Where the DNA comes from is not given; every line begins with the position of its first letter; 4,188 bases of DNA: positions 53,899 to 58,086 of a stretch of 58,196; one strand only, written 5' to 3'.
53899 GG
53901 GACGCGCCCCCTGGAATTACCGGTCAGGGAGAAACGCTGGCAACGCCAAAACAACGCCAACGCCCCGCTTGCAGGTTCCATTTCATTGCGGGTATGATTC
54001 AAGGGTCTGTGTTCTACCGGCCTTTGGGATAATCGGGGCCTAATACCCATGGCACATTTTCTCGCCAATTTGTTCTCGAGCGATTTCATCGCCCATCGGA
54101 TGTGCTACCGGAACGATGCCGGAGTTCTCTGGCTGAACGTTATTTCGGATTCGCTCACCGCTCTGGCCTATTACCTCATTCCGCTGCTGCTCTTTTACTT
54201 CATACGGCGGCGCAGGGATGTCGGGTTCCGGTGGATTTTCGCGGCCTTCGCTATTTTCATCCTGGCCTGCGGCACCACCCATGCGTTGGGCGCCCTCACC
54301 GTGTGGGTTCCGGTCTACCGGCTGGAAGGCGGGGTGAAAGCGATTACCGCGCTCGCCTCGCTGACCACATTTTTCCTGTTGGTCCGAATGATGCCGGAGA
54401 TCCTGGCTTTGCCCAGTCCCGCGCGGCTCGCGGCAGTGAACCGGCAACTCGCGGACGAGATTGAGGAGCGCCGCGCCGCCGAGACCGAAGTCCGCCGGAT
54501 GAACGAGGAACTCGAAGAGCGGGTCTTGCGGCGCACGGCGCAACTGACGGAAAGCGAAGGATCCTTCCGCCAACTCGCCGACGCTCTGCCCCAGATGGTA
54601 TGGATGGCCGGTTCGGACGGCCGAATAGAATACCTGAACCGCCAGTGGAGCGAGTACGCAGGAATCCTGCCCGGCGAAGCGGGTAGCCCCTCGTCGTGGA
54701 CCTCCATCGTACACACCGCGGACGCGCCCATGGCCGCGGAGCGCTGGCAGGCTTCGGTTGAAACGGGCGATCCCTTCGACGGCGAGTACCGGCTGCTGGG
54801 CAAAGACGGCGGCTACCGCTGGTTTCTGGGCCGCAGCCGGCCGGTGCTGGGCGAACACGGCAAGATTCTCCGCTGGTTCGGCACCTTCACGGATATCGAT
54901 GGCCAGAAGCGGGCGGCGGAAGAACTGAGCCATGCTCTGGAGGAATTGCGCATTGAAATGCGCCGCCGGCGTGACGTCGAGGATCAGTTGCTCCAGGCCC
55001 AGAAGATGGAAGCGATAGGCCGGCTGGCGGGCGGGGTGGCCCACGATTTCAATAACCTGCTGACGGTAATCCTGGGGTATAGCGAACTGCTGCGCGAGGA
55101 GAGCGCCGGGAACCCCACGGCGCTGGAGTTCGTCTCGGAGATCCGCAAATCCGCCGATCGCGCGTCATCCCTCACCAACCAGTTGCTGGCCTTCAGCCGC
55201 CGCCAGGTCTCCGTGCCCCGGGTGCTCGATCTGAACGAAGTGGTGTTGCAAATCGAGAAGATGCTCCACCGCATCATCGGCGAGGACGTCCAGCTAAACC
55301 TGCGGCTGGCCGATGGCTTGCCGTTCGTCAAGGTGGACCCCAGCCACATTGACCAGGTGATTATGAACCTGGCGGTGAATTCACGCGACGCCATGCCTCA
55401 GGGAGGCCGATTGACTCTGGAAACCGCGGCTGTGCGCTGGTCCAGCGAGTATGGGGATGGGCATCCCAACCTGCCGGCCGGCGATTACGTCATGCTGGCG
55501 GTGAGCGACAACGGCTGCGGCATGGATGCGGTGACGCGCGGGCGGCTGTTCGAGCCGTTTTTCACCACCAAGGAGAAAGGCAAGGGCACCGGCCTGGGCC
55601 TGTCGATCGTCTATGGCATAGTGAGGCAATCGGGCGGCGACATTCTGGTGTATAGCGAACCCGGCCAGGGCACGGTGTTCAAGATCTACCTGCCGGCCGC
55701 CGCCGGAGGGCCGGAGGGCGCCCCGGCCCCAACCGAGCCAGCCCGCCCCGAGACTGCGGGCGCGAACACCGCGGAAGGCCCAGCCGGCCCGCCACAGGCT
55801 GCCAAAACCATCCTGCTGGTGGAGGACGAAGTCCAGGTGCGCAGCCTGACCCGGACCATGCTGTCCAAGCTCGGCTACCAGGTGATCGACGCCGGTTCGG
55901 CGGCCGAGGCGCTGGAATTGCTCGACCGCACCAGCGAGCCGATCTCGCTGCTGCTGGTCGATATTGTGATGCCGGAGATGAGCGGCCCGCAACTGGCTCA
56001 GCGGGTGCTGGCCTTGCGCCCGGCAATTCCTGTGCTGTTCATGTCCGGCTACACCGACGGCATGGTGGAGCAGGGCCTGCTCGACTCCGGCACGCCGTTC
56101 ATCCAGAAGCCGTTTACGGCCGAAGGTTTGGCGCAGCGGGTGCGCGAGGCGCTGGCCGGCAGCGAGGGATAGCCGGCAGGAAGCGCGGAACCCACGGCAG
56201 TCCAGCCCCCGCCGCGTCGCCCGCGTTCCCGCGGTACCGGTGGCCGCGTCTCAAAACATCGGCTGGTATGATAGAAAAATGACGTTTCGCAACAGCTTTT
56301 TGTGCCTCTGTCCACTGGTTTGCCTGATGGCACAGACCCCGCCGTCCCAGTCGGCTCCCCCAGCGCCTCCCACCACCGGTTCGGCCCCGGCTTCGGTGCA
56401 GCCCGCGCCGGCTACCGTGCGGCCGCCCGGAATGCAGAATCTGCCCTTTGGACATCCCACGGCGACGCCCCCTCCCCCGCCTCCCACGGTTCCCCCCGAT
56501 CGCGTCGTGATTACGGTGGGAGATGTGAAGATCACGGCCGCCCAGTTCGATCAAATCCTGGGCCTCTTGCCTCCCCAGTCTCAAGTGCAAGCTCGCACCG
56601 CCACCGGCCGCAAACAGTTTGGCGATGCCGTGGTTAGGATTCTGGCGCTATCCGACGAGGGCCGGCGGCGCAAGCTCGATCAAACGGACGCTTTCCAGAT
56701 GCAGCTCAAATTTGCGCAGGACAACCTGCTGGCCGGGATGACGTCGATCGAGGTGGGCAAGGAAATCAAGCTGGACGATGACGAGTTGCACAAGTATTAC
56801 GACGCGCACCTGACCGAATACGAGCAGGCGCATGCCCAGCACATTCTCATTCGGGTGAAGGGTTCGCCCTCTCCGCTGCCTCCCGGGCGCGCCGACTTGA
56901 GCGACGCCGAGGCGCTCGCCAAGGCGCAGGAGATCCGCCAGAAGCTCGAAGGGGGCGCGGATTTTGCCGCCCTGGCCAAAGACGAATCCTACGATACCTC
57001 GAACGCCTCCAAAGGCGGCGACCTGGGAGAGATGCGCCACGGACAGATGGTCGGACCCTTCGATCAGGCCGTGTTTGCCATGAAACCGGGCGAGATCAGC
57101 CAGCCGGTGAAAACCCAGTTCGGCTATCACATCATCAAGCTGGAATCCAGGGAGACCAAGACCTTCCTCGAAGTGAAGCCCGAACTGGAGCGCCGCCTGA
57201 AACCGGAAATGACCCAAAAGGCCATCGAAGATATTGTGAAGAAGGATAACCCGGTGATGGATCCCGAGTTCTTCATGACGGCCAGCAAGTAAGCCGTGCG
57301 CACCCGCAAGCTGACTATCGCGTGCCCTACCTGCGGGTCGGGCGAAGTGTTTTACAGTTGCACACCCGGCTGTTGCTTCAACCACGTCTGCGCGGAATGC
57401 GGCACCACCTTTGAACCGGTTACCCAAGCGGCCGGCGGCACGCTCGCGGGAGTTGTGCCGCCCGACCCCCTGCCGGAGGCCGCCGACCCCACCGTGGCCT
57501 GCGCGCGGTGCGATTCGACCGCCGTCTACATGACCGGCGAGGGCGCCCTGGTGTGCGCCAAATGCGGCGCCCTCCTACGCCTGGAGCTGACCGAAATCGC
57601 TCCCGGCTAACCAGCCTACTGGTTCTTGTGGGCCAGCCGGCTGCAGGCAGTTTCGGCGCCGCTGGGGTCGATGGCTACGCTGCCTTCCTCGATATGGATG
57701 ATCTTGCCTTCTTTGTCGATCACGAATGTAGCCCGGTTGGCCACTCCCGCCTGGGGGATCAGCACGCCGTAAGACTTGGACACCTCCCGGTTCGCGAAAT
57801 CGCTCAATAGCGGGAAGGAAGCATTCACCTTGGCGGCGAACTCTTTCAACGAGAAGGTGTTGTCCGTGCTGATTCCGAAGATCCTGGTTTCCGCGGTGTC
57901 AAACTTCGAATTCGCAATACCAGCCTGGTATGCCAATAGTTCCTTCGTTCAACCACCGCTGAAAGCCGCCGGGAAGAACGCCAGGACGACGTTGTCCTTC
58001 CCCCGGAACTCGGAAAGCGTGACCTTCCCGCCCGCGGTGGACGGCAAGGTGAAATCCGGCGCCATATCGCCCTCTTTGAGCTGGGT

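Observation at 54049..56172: Hybrid histidine kinase with a plant-type ethylene-binding-domain-like sensor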

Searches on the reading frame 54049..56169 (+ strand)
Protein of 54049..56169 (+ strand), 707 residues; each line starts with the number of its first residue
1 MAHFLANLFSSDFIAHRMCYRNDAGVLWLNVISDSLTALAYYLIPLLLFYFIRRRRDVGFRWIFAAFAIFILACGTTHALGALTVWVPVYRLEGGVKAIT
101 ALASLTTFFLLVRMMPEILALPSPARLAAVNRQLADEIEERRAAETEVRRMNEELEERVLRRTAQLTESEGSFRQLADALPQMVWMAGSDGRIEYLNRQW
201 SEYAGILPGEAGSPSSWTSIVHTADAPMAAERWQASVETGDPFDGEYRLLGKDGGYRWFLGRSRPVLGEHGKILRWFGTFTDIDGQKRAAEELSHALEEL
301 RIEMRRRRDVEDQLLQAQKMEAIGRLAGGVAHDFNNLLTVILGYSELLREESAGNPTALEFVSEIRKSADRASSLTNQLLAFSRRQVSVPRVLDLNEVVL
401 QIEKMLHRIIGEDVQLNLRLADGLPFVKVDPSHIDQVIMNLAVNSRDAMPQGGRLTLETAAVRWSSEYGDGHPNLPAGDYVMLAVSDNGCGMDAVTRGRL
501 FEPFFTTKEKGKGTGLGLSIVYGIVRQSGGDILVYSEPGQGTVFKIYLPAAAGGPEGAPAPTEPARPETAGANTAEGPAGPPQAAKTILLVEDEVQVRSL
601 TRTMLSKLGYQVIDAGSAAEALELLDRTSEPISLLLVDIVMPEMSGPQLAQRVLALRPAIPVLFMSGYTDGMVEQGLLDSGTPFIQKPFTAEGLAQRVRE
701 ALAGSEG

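Call 3: search_protein_families(library=pfam, proteins=[window:54049-56169:+], max_evalue=1)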
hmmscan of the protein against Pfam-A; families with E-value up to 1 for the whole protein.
window:54049-56169:+ (707 aa): 12 families
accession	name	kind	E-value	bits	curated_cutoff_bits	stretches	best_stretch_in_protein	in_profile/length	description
PF25487.1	ETR1_N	-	9.4e-36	122.4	27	1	26-121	2-97/97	Ethylene receptor 1-like, N-terminal domain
PF02518.31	HATPase_c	-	2.9e-22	79.7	26.4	1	430-551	2-110/111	Histidine kinase-, DNA gyrase B-, and HSP90-like ATPase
PF08447.18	PAS_3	-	2.8e-19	69.6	25.6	1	194-279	2-88/89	PAS fold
PF00072.30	Response_reg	-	5e-18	65.7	30.2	1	588-699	1-111/111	Response regulator receiver domain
PF00512.31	HisKA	-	1.7e-13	50.8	26.9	1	324-386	3-64/66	His Kinase A (phospho-acceptor) domain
PF08448.16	PAS_4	-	7.2e-11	42.7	23.1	1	178-285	2-107/110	PAS fold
PF00989.32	PAS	-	1.6e-10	41.4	22.6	1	173-283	3-113/113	PAS fold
PF13426.13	PAS_9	-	1e-07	32.6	27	1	182-283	2-101/103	PAS domain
PF13188.13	PAS_8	-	9.1e-05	22.7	21.8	1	173-207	3-39/65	PAS domain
PF17074.11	Darcynin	-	0.0059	17.3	27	1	100-154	10-63/127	Darcynin, domain of unknown function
PF03445.19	DUF294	-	0.049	14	21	1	133-197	5-65/138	Putative nucleotidyltransferase DUF294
PF14501.12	HATPase_c_5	-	0.16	12.3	22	1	504-534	58-88/102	GHKL domain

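Call 4: search_protein_families(library=ncbifam, proteins=[window:54049-56169:+], max_evalue=1)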
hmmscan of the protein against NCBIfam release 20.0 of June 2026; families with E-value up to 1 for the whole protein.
window:54049-56169:+ (707 aa): 153 families (the best 25 are shown)
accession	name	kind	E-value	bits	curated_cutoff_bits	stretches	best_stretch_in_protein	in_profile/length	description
NF046020.1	HisKinCckABruc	equivalog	9.3e-123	410.9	1000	1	300-702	457-867/868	cell cycle histidine kinase CckA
NF010076.0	PRK13557.1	subfamily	1e-105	354.2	631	1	302-707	142-538/540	histidine kinase famiy protein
NF046026.1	HisKinCckACaul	equivalog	1.4e-103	347.3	1000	1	305-703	284-677/678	cell cycle histidine kinase CckA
NF010411.0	PRK13837.1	equivalog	9.9e-83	278.5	647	1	289-703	417-813/828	two-component system VirA-like sensor kinase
NF008468.0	PRK11360.1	equivalog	1.1e-51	176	646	1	306-552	379-610/616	two-component system sensor histidine kinase AtoS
NF052574.1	HisKinEspCMyxo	equivalog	1.6e-51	175.4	1200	1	303-703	397-784/785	serine histidine kinase EspC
NF041880.1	EPS_EpsF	equivalog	6e-47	160.2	900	2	154-549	129-492/492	response regulator EpsF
NF052573.1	HisKinEspAMyxo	equivalog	2.5e-46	158.1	1400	2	304-691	365-739/755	serine histidine kinase EspA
NF007688.0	PRK10364.1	equivalog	6.4e-40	137.3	479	1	304-551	221-452/460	two-component system sensor histidine kinase ZraS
NF047466.1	hybrid_RR_LvrB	exception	2.5e-39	135.5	500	1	287-550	117-376/377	hybrid histidine kinase/response regulator LvrB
TIGR02956.1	TMAO_torS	equivalog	2.7e-34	118.5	676.5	1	331-705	472-823/967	TMAO reductase system sensor histidine kinase/response regulator TorS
NF038348.1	T2SS_HK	subfamily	3.3e-32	111.6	450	2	374-549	413-572/574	histidine kinase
NF046044.1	PnpS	equivalog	1.3e-29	103.4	400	1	330-549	177-390/390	two-component system histidine kinase PnpS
NF041777.1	sens_FixL_Rhizob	equivalog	6e-29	101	850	2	308-552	247-483/485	sensor protein FixL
NF008302.0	PRK11091.1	equivalog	3.5e-28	98.2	838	1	131-653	112-591/779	aerobic respiration two-component sensor histidine kinase ArcB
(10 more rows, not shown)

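Call 5: search_solved_structures(query=window:54049-56169:+, max_evalue=0.01)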
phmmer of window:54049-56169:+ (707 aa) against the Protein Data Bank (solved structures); distinct sequences matched with E-value up to 0.01: 246 (the best 60 are shown).
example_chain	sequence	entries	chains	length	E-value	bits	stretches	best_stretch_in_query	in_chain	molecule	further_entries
5idj_A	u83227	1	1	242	4.3e-58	200.4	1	315-550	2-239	Histidine kinase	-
5idm_A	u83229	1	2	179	2e-34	122.2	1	391-551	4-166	Cell cycle histidine kinase CckA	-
8vc9_A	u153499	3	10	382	4.6e-31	111.1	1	288-549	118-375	Leptospira virulence regulator B (LvrB) | histidine kinase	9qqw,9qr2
9jfj_A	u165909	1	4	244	5.9e-31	110.7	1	304-550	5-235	Sensor histidine kinase ZraS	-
3d36_A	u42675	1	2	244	9e-24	87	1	314-555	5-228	Sporulation kinase B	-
28tm_A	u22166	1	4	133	1.1e-20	76.8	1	587-704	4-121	C-terminal domain of PAS domain-containing hybrid sensor histidine kinase/response regulat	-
4gcz_A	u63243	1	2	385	1.9e-19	72.7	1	303-552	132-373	Blue-light photoreceptor, Sensor protein fixL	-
8a7f_A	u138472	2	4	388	2.3e-19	72.4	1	304-551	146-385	Putative Sensory box protein,Sensor protein FixL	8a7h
8a3u_A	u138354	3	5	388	2.3e-19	72.4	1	304-551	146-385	Putative Sensory box protein,Sensor protein FixL | Putative Sensory box protein,Putative Sensory box protein,Sensor protein FixL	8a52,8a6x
6tne_A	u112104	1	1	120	9e-17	63.9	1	588-702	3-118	Histidine kinase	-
8f71_A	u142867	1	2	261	4e-16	61.8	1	319-552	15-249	Histidine kinase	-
6qrj_A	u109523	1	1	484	7.4e-15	57.6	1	330-571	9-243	Hybrid kinase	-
4jas_A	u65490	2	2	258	8.2e-15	57.4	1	326-555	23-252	Histidine kinase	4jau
8avv_A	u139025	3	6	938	4.7e-14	54.9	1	360-699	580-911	Bacteriophytochrome,Response regulator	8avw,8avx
7z8n_A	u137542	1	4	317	1.2e-13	53.6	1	289-548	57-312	Histidine kinase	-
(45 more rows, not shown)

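Call 20: find_encoding_contigs(protein=window:54049-56169:+, flank=10000, max_places=4)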
Protein window:54049-56169:+ (707 aa): no gene with exactly this product is on record in the collection.

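Call 54: search_protein_families(library=pfam, alignment_id=A3, max_evalue=0.00001)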
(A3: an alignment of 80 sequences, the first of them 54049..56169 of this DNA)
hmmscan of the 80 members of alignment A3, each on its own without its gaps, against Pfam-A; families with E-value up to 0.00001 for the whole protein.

A. member 1, window:54049-56169:+ (707 aa): 8 families
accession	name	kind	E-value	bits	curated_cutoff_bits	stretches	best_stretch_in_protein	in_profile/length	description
PF25487.1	ETR1_N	-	9.4e-36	122.4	27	1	26-121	2-97/97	Ethylene receptor 1-like, N-terminal domain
PF02518.31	HATPase_c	-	2.9e-22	79.7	26.4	1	430-551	2-110/111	Histidine kinase-, DNA gyrase B-, and HSP90-like ATPase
PF08447.18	PAS_3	-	2.8e-19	69.6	25.6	1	194-279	2-88/89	PAS fold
PF00072.30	Response_reg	-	5e-18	65.7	30.2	1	588-699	1-111/111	Response regulator receiver domain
PF00512.31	HisKA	-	1.7e-13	50.8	26.9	1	324-386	3-64/66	His Kinase A (phospho-acceptor) domain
PF08448.16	PAS_4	-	7.2e-11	42.7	23.1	1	178-285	2-107/110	PAS fold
PF00989.32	PAS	-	1.6e-10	41.4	22.6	1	173-283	3-113/113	PAS fold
PF13426.13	PAS_9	-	1e-07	32.6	27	1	182-283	2-101/103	PAS domain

B. families by the number of members that match (of 80 scanned): 20 families
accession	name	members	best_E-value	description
PF25487.1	ETR1_N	80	5.3e-45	Ethylene receptor 1-like, N-terminal domain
PF02518.31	HATPase_c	69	2.9e-32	Histidine kinase-, DNA gyrase B-, and HSP90-like ATPase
PF00989.32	PAS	51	1.1e-52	PAS fold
PF08448.16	PAS_4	50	5.5e-50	PAS fold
PF13426.13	PAS_9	50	6.1e-45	PAS domain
PF00512.31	HisKA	50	1.8e-22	His Kinase A (phospho-acceptor) domain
PF08447.18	PAS_3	39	1.7e-54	PAS fold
PF13188.13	PAS_8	32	6.5e-22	PAS domain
PF00072.30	Response_reg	16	5.7e-39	Response regulator receiver domain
PF07568.18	HisKA_2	10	3.6e-31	Histidine kinase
PF06785.16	UPF0242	10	3.3e-08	Uncharacterised protein family (UPF0242) N-terminus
PF13581.12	HATPase_c_2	9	2.9e-08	Histidine kinase-like ATPase domain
PF07536.20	HWE_HK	8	8.8e-08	HWE histidine kinase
PF24820.1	Diguanyl_cycl_sensor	6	9.5e-11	Diguanylate cyclase-like sensor domain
PF13185.12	GAF_2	5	3e-19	GAF domain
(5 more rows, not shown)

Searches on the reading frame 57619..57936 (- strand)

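Call 30: search_protein_families(library=pfam, proteins=[window:57619-57936:-], max_evalue=0.001)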
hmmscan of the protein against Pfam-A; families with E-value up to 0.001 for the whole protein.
window:57619-57936:- (106 aa): 2 families
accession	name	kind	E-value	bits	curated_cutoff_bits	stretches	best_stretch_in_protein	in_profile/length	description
PF00578.27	AhpC-TSA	-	1.2e-17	64.4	26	1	10-81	53-123/124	AhpC/TSA family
PF08534.16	Redoxin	-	2.2e-11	44.2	26.6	1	16-96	62-146/148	Redoxin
